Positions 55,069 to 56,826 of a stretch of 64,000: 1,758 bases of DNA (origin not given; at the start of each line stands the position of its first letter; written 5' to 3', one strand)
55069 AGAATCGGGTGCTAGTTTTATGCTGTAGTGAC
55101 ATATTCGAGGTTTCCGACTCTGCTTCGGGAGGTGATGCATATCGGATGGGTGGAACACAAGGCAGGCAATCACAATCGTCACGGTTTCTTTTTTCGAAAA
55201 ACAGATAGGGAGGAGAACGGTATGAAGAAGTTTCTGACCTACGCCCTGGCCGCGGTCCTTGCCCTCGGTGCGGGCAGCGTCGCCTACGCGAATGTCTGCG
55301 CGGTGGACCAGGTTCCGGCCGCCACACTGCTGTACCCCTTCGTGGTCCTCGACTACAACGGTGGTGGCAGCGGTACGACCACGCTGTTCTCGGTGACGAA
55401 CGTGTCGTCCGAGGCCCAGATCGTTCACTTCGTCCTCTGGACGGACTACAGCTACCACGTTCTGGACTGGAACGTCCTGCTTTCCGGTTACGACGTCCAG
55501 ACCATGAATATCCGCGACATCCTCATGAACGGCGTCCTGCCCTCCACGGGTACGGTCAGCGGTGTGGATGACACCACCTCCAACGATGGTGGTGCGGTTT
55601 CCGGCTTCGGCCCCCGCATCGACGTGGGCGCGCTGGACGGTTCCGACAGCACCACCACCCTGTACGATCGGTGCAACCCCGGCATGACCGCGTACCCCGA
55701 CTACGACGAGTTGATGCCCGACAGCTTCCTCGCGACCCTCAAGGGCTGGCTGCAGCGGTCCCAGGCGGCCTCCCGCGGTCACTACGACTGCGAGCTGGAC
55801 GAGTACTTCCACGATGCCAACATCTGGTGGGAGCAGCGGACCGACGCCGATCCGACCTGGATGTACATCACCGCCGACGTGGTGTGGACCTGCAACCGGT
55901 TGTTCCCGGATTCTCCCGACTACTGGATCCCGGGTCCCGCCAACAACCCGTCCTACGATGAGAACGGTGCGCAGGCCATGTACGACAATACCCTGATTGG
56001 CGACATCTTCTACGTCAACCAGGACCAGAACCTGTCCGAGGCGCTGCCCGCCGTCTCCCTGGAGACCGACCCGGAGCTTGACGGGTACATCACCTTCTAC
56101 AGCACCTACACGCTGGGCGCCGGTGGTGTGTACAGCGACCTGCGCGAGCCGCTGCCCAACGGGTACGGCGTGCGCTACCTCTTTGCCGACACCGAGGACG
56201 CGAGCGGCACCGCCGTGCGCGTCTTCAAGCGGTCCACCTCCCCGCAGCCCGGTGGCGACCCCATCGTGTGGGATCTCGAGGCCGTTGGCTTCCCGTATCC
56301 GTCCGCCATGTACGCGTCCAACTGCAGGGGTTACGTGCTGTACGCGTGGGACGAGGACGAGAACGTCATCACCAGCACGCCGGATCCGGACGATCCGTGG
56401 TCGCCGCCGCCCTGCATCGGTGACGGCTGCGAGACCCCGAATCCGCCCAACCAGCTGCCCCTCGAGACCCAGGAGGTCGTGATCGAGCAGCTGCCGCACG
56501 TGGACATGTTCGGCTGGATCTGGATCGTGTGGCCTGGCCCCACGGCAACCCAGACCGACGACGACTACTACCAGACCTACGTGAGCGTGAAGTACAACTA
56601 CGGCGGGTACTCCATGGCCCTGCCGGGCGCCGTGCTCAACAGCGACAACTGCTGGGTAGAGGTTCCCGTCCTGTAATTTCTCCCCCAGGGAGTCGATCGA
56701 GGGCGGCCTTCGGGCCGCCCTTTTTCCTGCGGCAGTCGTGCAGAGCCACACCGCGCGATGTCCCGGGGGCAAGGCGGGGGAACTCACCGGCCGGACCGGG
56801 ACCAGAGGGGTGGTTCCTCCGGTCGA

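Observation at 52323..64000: Wzm-like permease and Wzt-like ATPase of one glycan exporter split by a ~9.7-kb four-gene accessory insert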

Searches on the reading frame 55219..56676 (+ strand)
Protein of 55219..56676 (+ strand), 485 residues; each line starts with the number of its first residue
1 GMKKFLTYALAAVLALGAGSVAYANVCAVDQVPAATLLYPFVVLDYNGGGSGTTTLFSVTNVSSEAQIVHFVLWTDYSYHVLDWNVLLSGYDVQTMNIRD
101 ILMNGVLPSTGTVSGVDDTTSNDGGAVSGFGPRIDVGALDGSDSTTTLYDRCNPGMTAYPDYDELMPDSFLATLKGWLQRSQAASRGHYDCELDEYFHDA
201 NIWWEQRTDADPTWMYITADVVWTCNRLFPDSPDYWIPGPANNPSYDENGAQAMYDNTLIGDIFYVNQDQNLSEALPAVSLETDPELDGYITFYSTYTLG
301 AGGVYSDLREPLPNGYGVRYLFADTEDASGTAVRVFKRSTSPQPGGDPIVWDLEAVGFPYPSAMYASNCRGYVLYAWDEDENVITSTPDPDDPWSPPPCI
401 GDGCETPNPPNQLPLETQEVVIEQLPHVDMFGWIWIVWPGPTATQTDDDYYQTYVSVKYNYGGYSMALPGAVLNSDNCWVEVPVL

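Call 7: search_protein_families(library=pfam, proteins=[window:55219-56676:+], max_evalue=0.01)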
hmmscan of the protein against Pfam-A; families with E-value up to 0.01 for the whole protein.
window:55219-56676:+ (485 aa): 0 families

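Call 11: find_homologous_proteins(query=window:55222-56676:+)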
Query window:55222-56676:+ (484 aa): 302 proteins with E <= 0.001 among 8000 candidates; the best 120 are listed.
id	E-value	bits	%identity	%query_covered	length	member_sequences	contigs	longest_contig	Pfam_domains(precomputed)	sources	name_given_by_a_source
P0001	0.0e+0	1051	94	99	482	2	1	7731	-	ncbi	-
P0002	1.9e-273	926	85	99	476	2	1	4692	-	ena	-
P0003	4.7e-137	476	53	99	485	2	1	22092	-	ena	-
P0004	2.9e-117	411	48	99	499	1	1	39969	-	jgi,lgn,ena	-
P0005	4.0e-112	394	48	99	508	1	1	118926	-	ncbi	-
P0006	5.2e-112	394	48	99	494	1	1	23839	-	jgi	-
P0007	1.2e-111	392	48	99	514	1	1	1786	-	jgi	-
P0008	1.5e-111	392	48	99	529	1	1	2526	-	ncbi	-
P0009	1.5e-110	389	47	99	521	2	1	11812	-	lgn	-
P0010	5.4e-110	387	46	100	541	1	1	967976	-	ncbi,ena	-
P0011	3.7e-109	384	47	99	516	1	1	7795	-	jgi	-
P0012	4.0e-109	384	47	99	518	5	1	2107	-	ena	-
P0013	8.6e-109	383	47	99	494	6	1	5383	-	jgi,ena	-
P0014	1.6e-107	379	46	99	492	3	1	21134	-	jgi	-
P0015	1.1e-106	376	48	99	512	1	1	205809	-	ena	-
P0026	4.9e-99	351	45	99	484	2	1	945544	-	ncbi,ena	-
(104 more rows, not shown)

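Call 12: find_encoding_contigs(protein=P0010, flank=10000, max_places=2)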
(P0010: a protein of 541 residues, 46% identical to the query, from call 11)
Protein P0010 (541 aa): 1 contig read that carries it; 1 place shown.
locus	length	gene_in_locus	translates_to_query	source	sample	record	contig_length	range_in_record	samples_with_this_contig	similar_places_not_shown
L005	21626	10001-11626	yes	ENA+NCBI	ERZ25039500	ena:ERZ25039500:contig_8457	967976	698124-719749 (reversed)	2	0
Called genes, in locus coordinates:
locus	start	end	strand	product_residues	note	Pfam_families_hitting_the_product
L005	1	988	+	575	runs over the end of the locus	-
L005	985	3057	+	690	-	-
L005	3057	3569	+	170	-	PF01467:CTP_transf_like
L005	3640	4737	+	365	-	PF13439:Glyco_transf_4 (weak), PF20706:GT4-conflict (weak), PF00534:Glycos_transf_1, PF13692:Glyco_trans_1_4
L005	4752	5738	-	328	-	-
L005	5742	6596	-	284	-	PF07719:TPR_2 (faint), PF13424:TPR_12 (faint), PF17874:TPR_MalT (weak)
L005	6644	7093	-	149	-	PF13744:HTH_37, PF12844:HTH_19, PF13560:HTH_31, PF01381:HTH_3, PF13443:HTH_26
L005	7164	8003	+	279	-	PF01061:ABC2_membrane (weak)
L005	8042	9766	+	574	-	PF01839:FG-GAP (faint), PF13517:FG-GAP_3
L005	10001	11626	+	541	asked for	-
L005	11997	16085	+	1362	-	PF13004:BACON (weak), PF19190:BACON_2 (weak), PF13004:BACON (weak)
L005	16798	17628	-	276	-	-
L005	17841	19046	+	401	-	PF00005:ABC_tran, PF14524:Wzt_C (weak)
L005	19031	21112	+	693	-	PF20706:GT4-conflict, PF00534:Glycos_transf_1, PF13692:Glyco_trans_1_4, PF13524:Glyco_trans_1_2 (weak), PF13527:Acetyltransf_9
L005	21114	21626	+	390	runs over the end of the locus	-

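Call 13: find_encoding_contigs(protein=P0026, flank=10000, max_places=2)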
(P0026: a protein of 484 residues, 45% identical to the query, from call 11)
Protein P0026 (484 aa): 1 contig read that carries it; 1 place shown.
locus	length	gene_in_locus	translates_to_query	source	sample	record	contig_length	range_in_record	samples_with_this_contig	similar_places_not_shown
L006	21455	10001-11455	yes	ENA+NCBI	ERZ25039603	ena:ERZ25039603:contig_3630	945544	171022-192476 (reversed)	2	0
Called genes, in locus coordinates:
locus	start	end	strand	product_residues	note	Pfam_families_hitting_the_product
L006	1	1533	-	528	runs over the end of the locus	PF13145:Rotamase_2, PF00639:Rotamase (weak), PF13616:Rotamase_3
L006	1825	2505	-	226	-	-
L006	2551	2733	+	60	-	-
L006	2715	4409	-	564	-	PF02770:Acyl-CoA_dh_M (weak), PF00441:Acyl-CoA_dh_1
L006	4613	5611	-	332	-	-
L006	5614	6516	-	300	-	PF07719:TPR_2 (faint), PF13424:TPR_12 (faint), PF17874:TPR_MalT (weak)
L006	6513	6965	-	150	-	PF13744:HTH_37, PF12844:HTH_19, PF13443:HTH_26, PF13560:HTH_31, PF01381:HTH_3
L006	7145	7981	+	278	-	-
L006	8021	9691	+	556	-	PF01839:FG-GAP (faint), PF13517:FG-GAP_3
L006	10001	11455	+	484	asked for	-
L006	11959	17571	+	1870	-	-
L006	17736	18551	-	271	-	-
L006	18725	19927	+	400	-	PF00005:ABC_tran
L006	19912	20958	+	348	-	PF20706:GT4-conflict, PF00534:Glycos_transf_1, PF13692:Glyco_trans_1_4, PF13524:Glyco_trans_1_2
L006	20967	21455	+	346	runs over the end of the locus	PF00535:Glycos_transf_2, PF13641:Glyco_tranf_2_3 (weak)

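Call 14: find_encoding_contigs(protein=P0015, flank=10000, max_places=2)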
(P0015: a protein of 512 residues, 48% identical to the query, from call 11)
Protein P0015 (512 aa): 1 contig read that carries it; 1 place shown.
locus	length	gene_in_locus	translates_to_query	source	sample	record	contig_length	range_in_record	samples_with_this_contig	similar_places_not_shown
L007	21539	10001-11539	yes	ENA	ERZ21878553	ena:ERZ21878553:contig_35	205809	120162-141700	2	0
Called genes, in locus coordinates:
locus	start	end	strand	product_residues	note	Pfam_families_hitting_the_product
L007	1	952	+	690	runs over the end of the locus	-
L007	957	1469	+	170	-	PF01467:CTP_transf_like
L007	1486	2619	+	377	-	PF13439:Glyco_transf_4, PF13579:Glyco_trans_4_4, PF20706:GT4-conflict (weak), PF00534:Glycos_transf_1, PF13692:Glyco_trans_1_4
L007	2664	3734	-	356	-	-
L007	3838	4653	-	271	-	PF07719:TPR_2 (faint), PF13424:TPR_12 (faint), PF13432:TPR_16 (faint), PF17874:TPR_MalT (faint)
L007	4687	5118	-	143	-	PF12844:HTH_19, PF13560:HTH_31, PF13744:HTH_37, PF01381:HTH_3, PF13443:HTH_26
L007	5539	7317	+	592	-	PF01839:FG-GAP (faint), PF13517:FG-GAP_3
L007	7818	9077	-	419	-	PF06782:UPF0236 (faint)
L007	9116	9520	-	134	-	PF20586:DUF6788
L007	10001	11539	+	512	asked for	-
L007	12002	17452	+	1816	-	PF18911:PKD_4 (faint), PF19190:BACON_2 (weak), PF00801:PKD, PF19190:BACON_2 (weak), PF13004:BACON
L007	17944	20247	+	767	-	-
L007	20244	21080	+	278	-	-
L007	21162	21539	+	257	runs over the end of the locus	PF01061:ABC2_membrane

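Call 18: find_related_loci(query=A1, collection=genome_contigs, flank=10000)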
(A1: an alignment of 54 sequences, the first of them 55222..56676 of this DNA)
Query A1 (484 aa) in genome_contigs; peptide patterns used: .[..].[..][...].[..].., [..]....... (x = any residue, [..] = any of these).
141 stretches matched a pattern; 57 encode a relative of the query (tblastn E <= 1e-3); 55 distinct loci.
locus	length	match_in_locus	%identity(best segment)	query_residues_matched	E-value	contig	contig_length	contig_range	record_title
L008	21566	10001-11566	46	1-484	4e-118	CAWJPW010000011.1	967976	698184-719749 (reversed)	MAG: uncultured Acidobacteriota bacterium isolate MFD02923.bin.1.132 genome assembly, contig: contig_8457, whole genome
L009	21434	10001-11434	48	1-478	1e-117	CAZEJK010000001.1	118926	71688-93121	MAG TPA_asm: uncultured Thermoanaerobaculia bacterium isolate SRP332253_co1_73 genome assembly, contig: NODE_102_length_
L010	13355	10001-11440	48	1-480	1e-113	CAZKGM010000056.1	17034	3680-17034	MAG TPA_asm: uncultured Thermoanaerobaculia bacterium isolate binchicken_co163_178 genome assembly, contig: NODE_5009_le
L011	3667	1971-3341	48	1-477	4e-111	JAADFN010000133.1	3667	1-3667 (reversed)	MAG: Acidobacteriota bacterium isolate M_MaxBin.030 contig-127_42516, whole genome shotgun sequence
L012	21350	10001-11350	47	1-478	5e-107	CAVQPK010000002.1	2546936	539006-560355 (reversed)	MAG: uncultured Acidobacteriota bacterium isolate MFD09964.bin.2.231 genome assembly, contig: contig_14178, whole genome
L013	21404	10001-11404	45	1-480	4e-106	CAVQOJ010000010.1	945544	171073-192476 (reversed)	MAG: uncultured Holophagae bacterium isolate MFD09964.bin.1.228 genome assembly, contig: contig_3630, whole genome shotg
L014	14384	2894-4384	45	1-480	4e-106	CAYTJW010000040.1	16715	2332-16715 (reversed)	MAG TPA_asm: uncultured Thermoanaerobaculia bacterium isolate binchicken_co66_87 genome assembly, contig: NODE_5427_leng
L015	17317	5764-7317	46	1-481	6e-106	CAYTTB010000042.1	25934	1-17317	MAG TPA_asm: uncultured Thermoanaerobaculia bacterium isolate SRP216583_co2_235 genome assembly, contig: NODE_1188_lengt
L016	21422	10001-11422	44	1-478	1e-105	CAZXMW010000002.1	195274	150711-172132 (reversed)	MAG TPA_asm: uncultured Thermoanaerobaculia bacterium isolate SRP141376_co3_382 genome assembly, contig: NODE_62_length_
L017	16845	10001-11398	47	1-477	5e-105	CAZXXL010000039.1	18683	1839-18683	MAG TPA_asm: uncultured Thermoanaerobaculia bacterium isolate binchicken_co64_65 genome assembly, contig: NODE_2093_leng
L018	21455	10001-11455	44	1-478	2e-104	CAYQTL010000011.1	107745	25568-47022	MAG TPA_asm: uncultured Thermoanaerobaculia bacterium isolate SRP332253_co2_167 genome assembly, contig: NODE_113_length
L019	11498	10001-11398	44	1-478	9e-103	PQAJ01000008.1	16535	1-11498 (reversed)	MAG: Holophagae bacterium isolate FeB_10 contig_921, whole genome shotgun sequence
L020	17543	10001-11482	43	1-478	1e-102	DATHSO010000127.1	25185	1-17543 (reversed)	MAG TPA_asm: Candidatus Methylomirabilota bacterium isolate SMAG_U16053 k141_714875, whole genome shotgun sequence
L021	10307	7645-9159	44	1-477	9e-103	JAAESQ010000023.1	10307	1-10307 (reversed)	MAG: bacterium isolate Ust_16 UstG_CONTIG65973, whole genome shotgun sequence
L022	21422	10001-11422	43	1-478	7e-101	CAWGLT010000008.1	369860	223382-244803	MAG: uncultured Acidobacteriota bacterium isolate MFD09779.bin.1.87 genome assembly, contig: contig_34730, whole genome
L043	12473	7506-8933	41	1-478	7e-88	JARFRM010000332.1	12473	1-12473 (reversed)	MAG: Thermoanaerobaculales bacterium isolate MAG_Ve_Sed_50 k141_1071291, whole genome shotgun sequence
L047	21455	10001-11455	39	10-477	1e-83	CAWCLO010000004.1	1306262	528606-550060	MAG: Candidatus Sulfomarinibacteraceae bacterium isolate MFD03804.bin.1.185 genome assembly, contig: contig_15797, whole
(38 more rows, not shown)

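Call 24: search_protein_families(library=ncbifam, proteins=[window:55222-56676:+], max_evalue=0.01)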
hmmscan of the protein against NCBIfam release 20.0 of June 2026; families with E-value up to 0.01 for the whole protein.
window:55222-56676:+ (484 aa): 0 families

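Call 27: predict_structure(alignment_id=A1)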
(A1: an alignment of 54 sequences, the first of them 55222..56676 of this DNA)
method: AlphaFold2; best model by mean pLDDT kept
length: 484 residues; sequences in the alignment: 54
mean_pLDDT: 84.7   pTM: 0.86
mean pLDDT of the five models: 84.7, 83.5, 82.7, 81.9, 81.4
residues with pLDDT >= 90: 266; 70-90: 135; 50-70: 54; < 50: 29
segments of 3 or more residues with pLDDT < 50: 116-120, 385-401, 480-484
pLDDT, mean of each block of 10 residues (from residue 1): 61 58 66 96 94 96 96 96 96 96 94 60 65 77 93 95 95 97 92 88 93 97 95 93 96 95 90 92 87 85 80 93 83 93 73 92 89 86 52 40 66 94 84 89 81 93 87 76 34
secondary structure, 60 per line:
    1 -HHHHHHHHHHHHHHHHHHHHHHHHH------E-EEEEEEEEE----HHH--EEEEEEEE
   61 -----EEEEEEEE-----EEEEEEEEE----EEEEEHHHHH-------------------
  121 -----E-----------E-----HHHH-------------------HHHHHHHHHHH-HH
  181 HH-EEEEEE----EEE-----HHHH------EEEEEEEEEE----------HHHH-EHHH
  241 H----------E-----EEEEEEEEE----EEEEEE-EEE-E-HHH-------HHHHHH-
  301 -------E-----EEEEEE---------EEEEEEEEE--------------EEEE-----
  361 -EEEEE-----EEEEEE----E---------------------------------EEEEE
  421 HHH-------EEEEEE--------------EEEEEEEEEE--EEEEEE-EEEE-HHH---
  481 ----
elements in order: H2-26 E35-43 E53-60 E66-73 E79-87 E92-96 H97-101 H144-147 H167-177 H179-182 E184-189 E194-196 H202-205 E212-221 H232-235 H238-241 E258-266 E271-276 E278-280 H294-299 E314-319 E329-337 E352-355 E362-366 E372-377 E416-420 E431-436 E451-460 E463-468 E470-473

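Call 61: fold_search(model_id=the predicted structure, library=pdb)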
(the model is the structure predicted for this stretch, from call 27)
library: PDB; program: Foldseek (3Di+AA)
matches with E <= 10: 422; with E <= 0.001: 0
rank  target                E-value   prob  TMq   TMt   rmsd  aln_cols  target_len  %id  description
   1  6t1d_A                4.6e-02  0.09  0.12  0.15  18.3       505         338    7  Pleurotus Ostreatus Lectin (POL), compelx with melibiose (released 2020-02-19)
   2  1nc7_A                6.8e-02  0.99  0.19  0.71   7.0       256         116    5  Crystal Structure of Thermotoga maritima 1070 (released 2003-07-01)
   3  1nc7_B                7.1e-02  0.99  0.19  0.72   6.8       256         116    5  Crystal Structure of Thermotoga maritima 1070 (released 2003-07-01)
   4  1nc7_D                7.6e-02  0.99  0.20  0.72   6.7       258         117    5  Crystal Structure of Thermotoga maritima 1070 (released 2003-07-01)
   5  8dsn_A                1.7e-01  0.05  0.12  0.16  18.1       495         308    7  Peptidylglycine alpha hydroxylating monoxygenase, Q272A (released 2023-03-22)
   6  6lel_A                2.0e-01  0.03  0.09  0.08  19.2       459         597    9  Structure of E. coli beta-glucuronidase complex with C6-hexyl uronic isofagomine (released 2021-01-27)
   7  6u3y_B                2.1e-01  0.02  0.06  0.10  24.1       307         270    7  Structure-based discovery of a novel small-molecule inhibitor of methicillin-resistant S. aureus (released 2020-03-25)
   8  8sic_G                2.2e-01  0.01  0.08  0.09  26.2       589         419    7  Crystal structure of Epstein-Barr virus glycoprotein 350 (gp350) in complex with Cy137C02, a monoclonal antibody isola (released 2024-04-17)
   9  2ii7_D                2.3e-01  0.75  0.14  0.55   4.8        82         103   10  Anabaena sensory rhodopsin transducer (released 2007-03-20)
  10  7mdp_I                2.3e-01  0.06  0.08  0.17  23.1       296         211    7  KRas G12C in complex with G-2897 (released 2022-03-16)
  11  2ii7_E                2.5e-01  0.69  0.13  0.51   4.9        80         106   10  Anabaena sensory rhodopsin transducer (released 2007-03-20)
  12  2ii8_B                2.6e-01  0.75  0.13  0.53   3.7        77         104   10  Anabaena sensory rhodopsin transducer (released 2007-03-20)
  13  2ii7_B                2.6e-01  0.63  0.13  0.49   5.0        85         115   10  Anabaena sensory rhodopsin transducer (released 2007-03-20)
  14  8sm0_G                2.6e-01  0.04  0.11  0.12  18.9       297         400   11  Crystal structure of human complement receptor 2 (CD21) in complex with Epstein-Barr virus major glycoprotein gp350 (released 2024-05-01)
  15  7rp3_I                3.1e-01  0.05  0.08  0.14  20.1       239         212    8  Crystal structure of GNE-1952 alkylated KRAS G12C in complex with 2H11 CLAMP (released 2022-03-16)
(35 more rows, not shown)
